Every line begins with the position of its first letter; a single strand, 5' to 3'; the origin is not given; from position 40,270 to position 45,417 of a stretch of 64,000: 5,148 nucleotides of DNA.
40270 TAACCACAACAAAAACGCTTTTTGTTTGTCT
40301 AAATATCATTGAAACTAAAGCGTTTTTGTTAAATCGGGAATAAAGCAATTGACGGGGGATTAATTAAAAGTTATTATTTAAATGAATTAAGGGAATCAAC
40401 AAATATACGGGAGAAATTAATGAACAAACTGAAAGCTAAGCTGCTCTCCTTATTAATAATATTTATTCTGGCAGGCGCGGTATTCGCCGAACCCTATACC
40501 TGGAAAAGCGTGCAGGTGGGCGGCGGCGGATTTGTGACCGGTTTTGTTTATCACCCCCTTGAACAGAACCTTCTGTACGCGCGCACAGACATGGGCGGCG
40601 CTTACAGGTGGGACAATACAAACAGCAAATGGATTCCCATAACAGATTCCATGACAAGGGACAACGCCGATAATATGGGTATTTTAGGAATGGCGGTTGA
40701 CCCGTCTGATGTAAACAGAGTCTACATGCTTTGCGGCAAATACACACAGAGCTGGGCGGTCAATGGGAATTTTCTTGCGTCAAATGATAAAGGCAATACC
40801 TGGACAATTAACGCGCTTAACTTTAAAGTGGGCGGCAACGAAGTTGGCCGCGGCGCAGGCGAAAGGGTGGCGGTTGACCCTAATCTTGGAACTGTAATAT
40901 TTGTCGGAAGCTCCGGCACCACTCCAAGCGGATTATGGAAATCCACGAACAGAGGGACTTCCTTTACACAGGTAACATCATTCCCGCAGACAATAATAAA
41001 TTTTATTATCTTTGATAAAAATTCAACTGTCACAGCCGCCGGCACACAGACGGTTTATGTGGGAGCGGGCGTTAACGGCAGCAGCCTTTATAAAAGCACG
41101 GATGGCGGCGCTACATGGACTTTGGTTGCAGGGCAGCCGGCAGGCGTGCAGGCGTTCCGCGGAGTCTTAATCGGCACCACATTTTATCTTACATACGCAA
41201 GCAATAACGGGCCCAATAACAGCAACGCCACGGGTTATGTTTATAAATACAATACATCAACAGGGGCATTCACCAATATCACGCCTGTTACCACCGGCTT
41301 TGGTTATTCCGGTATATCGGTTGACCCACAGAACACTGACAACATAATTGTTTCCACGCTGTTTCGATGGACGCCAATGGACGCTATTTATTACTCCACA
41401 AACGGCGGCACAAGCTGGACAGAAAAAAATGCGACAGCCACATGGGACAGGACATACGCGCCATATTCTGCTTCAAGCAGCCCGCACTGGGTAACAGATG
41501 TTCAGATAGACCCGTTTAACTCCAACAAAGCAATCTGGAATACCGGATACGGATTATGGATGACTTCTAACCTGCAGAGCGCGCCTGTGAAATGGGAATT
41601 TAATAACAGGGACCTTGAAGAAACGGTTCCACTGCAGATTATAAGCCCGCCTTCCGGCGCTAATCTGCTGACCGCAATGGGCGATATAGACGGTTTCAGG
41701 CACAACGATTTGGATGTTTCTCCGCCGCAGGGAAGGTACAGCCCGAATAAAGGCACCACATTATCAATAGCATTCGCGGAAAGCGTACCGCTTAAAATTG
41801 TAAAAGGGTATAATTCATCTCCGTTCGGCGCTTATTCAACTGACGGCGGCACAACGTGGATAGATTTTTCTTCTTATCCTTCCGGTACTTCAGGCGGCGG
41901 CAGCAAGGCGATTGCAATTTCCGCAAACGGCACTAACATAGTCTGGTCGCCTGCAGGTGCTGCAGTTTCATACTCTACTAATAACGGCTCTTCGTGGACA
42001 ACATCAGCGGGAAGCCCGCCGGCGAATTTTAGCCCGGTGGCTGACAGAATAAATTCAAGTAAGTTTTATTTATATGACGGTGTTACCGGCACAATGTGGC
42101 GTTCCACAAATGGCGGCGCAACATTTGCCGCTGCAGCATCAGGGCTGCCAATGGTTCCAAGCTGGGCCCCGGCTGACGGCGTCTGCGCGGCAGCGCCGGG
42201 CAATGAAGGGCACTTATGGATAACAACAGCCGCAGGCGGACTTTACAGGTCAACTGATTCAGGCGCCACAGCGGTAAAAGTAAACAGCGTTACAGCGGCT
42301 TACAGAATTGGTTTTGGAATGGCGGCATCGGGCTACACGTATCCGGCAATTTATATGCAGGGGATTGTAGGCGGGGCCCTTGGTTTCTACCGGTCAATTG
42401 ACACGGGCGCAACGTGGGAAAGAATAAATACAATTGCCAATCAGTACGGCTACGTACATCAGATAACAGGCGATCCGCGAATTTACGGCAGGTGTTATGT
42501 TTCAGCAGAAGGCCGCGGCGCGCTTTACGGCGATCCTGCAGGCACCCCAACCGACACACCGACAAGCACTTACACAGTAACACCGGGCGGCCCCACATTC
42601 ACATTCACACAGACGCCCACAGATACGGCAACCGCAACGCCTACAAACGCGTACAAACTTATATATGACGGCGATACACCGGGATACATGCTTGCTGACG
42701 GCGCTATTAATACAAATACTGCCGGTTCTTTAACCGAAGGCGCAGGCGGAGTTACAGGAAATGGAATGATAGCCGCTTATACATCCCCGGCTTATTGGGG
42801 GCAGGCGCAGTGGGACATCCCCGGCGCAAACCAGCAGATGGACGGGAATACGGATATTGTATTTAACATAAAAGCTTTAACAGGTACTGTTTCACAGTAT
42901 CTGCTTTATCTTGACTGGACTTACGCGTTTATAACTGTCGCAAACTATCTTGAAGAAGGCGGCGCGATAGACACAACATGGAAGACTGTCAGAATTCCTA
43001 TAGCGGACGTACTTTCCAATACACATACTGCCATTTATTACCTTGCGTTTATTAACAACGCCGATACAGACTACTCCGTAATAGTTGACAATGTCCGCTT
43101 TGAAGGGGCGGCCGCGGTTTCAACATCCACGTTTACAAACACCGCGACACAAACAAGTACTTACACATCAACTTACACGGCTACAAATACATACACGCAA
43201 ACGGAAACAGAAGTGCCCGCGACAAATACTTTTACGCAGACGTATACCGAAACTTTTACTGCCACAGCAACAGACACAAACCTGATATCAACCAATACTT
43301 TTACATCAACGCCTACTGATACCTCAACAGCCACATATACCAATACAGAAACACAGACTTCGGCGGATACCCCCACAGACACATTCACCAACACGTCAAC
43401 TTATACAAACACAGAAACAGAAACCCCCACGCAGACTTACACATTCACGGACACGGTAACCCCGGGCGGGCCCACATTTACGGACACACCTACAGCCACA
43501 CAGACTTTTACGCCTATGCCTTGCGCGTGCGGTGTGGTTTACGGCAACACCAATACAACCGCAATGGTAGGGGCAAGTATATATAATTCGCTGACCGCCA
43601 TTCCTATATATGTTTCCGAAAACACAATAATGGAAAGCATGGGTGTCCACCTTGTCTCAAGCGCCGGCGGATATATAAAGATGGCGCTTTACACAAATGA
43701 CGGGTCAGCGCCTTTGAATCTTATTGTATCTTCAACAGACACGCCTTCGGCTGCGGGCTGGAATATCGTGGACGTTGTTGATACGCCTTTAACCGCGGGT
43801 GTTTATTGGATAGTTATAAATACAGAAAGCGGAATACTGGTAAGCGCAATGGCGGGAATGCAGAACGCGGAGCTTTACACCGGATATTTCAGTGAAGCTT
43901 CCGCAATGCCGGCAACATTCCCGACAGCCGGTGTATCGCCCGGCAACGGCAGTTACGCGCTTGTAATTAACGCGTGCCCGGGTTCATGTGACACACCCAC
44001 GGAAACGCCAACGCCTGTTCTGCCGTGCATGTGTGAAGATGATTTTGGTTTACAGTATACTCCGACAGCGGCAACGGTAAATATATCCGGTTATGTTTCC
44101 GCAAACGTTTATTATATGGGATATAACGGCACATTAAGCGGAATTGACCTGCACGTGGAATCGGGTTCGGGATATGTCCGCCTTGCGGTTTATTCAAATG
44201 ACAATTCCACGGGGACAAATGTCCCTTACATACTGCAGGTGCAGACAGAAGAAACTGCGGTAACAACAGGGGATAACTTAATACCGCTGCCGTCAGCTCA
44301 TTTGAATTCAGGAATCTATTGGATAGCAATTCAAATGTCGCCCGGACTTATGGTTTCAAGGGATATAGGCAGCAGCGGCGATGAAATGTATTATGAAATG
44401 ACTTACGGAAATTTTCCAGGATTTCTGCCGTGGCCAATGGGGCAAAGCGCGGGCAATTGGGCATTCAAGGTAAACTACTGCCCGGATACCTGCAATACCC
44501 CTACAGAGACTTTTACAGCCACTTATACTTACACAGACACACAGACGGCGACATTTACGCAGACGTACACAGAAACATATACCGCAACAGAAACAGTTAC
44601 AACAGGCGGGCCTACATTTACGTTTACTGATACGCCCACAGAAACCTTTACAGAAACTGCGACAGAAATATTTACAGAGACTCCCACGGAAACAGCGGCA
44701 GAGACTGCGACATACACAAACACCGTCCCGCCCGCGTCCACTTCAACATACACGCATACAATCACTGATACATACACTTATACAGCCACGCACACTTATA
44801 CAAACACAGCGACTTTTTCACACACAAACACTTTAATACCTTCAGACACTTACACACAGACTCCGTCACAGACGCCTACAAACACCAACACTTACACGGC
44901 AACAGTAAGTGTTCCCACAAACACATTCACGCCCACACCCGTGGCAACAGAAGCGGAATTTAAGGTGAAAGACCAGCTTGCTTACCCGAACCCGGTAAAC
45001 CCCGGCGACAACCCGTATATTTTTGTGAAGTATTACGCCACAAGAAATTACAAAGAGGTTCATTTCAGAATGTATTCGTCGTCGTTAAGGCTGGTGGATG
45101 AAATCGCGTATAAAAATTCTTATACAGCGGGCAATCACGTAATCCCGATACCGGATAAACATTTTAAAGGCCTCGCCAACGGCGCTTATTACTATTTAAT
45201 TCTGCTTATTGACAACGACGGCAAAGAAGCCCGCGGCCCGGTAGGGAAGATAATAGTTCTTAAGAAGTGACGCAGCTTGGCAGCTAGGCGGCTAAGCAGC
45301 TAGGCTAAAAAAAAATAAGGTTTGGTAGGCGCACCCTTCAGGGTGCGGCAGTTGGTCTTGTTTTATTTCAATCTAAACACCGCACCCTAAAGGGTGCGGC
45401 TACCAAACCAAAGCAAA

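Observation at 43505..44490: Two tandem ~160-aa Cys-bracketed domains of unknown function in the GH74-like protein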

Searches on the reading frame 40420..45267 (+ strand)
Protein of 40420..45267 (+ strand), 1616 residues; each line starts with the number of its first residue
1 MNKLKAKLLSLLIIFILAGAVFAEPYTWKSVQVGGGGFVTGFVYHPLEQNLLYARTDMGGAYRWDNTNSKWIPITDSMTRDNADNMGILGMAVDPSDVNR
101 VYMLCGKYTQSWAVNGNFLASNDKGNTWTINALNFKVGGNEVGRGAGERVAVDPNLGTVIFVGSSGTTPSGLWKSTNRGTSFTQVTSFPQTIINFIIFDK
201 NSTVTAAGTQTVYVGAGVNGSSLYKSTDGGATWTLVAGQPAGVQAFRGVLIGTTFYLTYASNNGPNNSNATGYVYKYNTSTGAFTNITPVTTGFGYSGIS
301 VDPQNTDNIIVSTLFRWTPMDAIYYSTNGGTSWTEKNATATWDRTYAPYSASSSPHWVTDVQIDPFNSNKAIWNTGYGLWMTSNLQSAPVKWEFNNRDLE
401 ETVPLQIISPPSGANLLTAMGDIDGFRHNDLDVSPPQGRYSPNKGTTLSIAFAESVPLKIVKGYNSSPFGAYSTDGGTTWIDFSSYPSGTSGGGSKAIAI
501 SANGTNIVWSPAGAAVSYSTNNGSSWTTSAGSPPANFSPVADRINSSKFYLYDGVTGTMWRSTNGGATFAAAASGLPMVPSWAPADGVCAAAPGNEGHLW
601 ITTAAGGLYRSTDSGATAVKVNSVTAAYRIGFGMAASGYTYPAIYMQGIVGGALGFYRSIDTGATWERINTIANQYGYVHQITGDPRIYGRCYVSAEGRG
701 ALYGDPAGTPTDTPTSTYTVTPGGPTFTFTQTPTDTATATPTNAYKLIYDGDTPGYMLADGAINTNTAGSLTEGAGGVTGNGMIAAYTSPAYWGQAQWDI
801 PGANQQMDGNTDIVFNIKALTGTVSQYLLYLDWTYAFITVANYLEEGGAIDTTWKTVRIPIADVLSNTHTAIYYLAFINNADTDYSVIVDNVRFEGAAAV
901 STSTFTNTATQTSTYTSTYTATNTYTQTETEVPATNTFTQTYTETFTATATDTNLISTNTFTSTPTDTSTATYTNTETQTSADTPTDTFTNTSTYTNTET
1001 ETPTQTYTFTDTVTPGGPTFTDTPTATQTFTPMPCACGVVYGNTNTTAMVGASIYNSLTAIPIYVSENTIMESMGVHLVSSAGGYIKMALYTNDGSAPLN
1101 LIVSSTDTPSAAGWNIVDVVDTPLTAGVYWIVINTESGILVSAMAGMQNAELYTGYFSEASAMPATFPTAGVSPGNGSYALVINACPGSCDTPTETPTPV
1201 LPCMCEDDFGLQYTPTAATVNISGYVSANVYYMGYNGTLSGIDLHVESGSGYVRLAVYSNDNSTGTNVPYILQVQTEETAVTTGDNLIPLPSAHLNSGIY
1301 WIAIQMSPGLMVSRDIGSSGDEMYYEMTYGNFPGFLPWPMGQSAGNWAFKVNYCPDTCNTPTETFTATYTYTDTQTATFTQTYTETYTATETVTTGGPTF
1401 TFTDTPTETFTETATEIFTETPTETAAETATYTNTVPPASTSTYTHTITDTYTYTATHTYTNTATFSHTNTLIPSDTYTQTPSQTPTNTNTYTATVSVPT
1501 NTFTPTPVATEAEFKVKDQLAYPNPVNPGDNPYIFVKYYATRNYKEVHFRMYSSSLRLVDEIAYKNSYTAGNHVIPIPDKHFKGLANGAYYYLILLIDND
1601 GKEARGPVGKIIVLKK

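Call 6: search_protein_families(library=pfam, proteins=[window:40420-45267:+], max_evalue=1)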
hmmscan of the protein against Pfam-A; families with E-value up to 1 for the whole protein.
window:40420-45267:+ (1616 aa): 3 families
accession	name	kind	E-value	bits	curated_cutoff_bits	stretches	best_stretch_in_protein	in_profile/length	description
PF20334.3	DUF6629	-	0.017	15.3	27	1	557-629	49-121/209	Family of unknown function (DUF6629)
PF03174.19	CHB_HEX_C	-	0.31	11.5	23.6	0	472-488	39-55/76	Chitobiase/beta-hexosaminidase C-terminal domain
PF15899.11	BNR_6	-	0.67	10.7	27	0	172-185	1-14/14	BNR-Asp box repeat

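Call 7: search_protein_families(library=ncbifam, proteins=[window:40420-45267:+], max_evalue=1)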
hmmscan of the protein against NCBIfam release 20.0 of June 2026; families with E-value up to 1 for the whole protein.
window:40420-45267:+ (1616 aa): 1 family
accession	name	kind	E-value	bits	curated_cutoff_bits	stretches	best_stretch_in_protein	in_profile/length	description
NF045728.1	glycosyl_F510_1955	equivalog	1.3e-13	50.8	175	4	517-676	75-220/246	F510_1955 family glycosylhydrolase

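Call 9: search_solved_structures(query=window:40420-45267:+, max_evalue=0.01)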
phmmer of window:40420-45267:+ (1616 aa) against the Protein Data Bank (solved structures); distinct sequences matched with E-value up to 0.01: 17.
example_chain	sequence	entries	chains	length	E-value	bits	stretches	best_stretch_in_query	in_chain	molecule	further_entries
6p2m_A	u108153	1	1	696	5e-251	839.6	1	22-708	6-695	Type 3a cellulose-binding domain protein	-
6mgj_A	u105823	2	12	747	3.1e-142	479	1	23-706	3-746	Xyloglucanase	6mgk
2cn2_A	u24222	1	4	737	6.7e-142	477.9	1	19-708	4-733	BETA-1,4-XYLOGLUCAN HYDROLASE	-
6mgl_A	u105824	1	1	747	4.4e-141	475.2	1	23-706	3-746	Xyloglucanase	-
2cn3_A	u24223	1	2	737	8.9e-141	474.2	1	19-708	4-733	BETA-1,4-XYLOGLUCAN HYDROLASE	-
6p2o_A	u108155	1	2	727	8.6e-139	467.6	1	25-705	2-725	Xyloglucanase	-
6p2n_A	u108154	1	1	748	4e-138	465.4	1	23-706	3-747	Xyloglucanase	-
5jwz_A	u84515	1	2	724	1.9e-137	463.2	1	25-705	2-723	Cellulose-binding family II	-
7kn8_A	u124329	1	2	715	1.1e-135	457.3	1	22-706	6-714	Cellulase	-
5fkr_A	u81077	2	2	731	1.4e-130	440.4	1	24-707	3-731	ENDO-1,4-BETA-GLUCANASE/XYLOGLUCANASE, PUTATIVE, GLY74A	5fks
5fkq_A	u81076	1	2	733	1.4e-129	437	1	23-707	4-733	ENDO-1,4-BETA-GLUCANASE/XYLOGLUCANASE, PUTATIVE, GLY74A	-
5fkt_A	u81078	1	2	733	1.7e-129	436.8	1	23-707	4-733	ENDO-1,4-BETA-GLUCANASE/XYLOGLUCANASE, GLY74A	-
4lgn_A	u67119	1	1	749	3.2e-128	432.6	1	23-711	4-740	Cellulose-binding, family II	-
6p2l_A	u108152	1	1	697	1.2e-117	397.5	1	27-702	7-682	Glycosyl hydrolase BNR repeat-containing protein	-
1sqj_A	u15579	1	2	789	7e-89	302.2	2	24-336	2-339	oligoxyloglucan reducing-end-specific cellobiohydrolase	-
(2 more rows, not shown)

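Call 45: find_encoding_contigs(protein=window:40420-45267:+, flank=2000, max_places=4)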
Protein window:40420-45267:+ (1616 aa): 4 contigs read that carry it; 2 places shown.
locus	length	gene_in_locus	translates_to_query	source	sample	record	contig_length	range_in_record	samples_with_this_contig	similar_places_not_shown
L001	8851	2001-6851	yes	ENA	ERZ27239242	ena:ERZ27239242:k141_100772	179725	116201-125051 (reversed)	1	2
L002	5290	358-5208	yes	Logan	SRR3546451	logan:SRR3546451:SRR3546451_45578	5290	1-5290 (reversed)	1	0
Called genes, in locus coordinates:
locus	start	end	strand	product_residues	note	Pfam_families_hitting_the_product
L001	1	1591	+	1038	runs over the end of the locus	PF00873:ACR_tran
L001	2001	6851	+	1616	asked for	-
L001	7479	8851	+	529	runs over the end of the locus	PF03023:MurJ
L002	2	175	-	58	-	?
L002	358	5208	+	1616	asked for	-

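Call 76: list_cluster_members(proteins=[P0152, P0154, P0155, P0156, P0001, window:40420-45267:+])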
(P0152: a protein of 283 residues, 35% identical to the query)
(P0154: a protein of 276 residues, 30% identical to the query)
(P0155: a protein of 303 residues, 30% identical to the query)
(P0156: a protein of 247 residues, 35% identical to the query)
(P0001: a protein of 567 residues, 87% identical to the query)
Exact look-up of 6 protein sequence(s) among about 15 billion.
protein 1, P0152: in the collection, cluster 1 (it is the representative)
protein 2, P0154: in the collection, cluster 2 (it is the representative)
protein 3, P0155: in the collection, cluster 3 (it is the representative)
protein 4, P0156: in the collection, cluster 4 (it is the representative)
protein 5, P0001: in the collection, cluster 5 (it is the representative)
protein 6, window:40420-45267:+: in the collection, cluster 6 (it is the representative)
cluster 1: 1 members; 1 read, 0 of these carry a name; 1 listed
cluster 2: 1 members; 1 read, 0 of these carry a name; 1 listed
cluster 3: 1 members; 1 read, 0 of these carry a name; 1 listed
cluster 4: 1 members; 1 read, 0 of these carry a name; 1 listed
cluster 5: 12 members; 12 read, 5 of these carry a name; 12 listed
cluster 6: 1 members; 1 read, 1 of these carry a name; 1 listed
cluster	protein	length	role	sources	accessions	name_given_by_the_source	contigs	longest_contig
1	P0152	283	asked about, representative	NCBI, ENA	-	-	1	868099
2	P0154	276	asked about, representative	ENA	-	-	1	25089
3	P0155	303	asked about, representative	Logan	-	-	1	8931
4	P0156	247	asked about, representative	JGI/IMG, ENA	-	-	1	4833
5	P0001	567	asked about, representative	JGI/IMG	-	-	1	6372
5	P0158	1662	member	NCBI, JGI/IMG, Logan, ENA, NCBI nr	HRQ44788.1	MAG TPA: hypothetical protein PLB12_10630 [Candidatus Goldiibacteriota bacterium] | hypothetical protein [Candidatus Goldiibacteriota bacterium]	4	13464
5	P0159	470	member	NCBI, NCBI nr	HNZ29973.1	MAG TPA: hypothetical protein PKJ42_08275, partial [Candidatus Goldiibacteriota bacterium] | hypothetical protein [Candidatus Goldiibacteriota bacterium]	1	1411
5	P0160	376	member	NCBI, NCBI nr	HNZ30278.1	MAG TPA: hypothetical protein PKJ42_09810, partial [Candidatus Goldiibacteriota bacterium] | hypothetical protein [Candidatus Goldiibacteriota bacterium]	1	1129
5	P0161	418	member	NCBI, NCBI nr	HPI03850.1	MAG TPA: hypothetical protein PKZ78_08425, partial [Candidatus Goldiibacteriota bacterium] | hypothetical protein [Candidatus Goldiibacteriota bacterium]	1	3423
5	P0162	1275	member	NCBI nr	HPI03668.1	hypothetical protein [Candidatus Goldiibacteriota bacterium]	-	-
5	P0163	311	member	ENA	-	-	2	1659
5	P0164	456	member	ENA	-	-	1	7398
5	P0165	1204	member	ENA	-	-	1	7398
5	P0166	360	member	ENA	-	-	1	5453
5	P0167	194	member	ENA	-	-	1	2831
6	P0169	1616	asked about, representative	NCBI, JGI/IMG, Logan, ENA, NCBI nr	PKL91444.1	MAG: hypothetical protein CVV21_07620 [Candidatus Goldiibacteriota bacterium ... | hypothetical protein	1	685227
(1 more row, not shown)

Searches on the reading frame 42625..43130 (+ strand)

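Call 69: search_solved_structures(query=window:42625-43130:+, max_evalue=10)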
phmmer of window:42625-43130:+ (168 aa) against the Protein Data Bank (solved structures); distinct sequences matched with E-value up to 10: 30.
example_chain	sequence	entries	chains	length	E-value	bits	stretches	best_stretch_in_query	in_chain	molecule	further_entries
2lro_A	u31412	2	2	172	0.0087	19.3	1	33-128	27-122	Endoglucanase H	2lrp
1v0a_A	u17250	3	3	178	0.0095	19.2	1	33-128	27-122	ENDOGLUCANASE H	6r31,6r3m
6wya_A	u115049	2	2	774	0.084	16.1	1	103-161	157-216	DNA polymerase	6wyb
1nnx_A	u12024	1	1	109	0.15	15.3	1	39-129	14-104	Protein ygiW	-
5vu5_A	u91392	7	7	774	0.24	14.6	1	102-159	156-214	DNA polymerase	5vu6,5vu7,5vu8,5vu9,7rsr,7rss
4k8z_A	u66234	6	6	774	0.24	14.6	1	102-159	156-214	DNA polymerase | DNA polymerase,DNA polymerase,DNA polymerase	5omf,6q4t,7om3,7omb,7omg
7rsu_A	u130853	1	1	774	0.24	14.6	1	102-159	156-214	DNA polymerase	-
8s84_A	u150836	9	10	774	0.26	14.5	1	103-159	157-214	DNA polymerase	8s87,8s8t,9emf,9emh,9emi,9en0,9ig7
9oax_A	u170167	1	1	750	0.26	14.5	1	103-159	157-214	5-270, TNA polymerase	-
1wns_A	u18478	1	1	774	0.27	14.5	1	103-159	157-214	DNA POLYMERASE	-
9oay_A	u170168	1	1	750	0.27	14.5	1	103-159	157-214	8-64, TNA polymerase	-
7tqw_A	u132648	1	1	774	0.27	14.5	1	103-159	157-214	DNA polymerase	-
1wn7_A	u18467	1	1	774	0.27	14.4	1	103-159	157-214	Family B DNA Polymerase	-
9oat_A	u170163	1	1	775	0.28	14.4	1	103-159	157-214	5-270, TNA polymerase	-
9oau_A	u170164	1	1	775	0.28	14.4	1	103-159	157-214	7-47, TNA polymerase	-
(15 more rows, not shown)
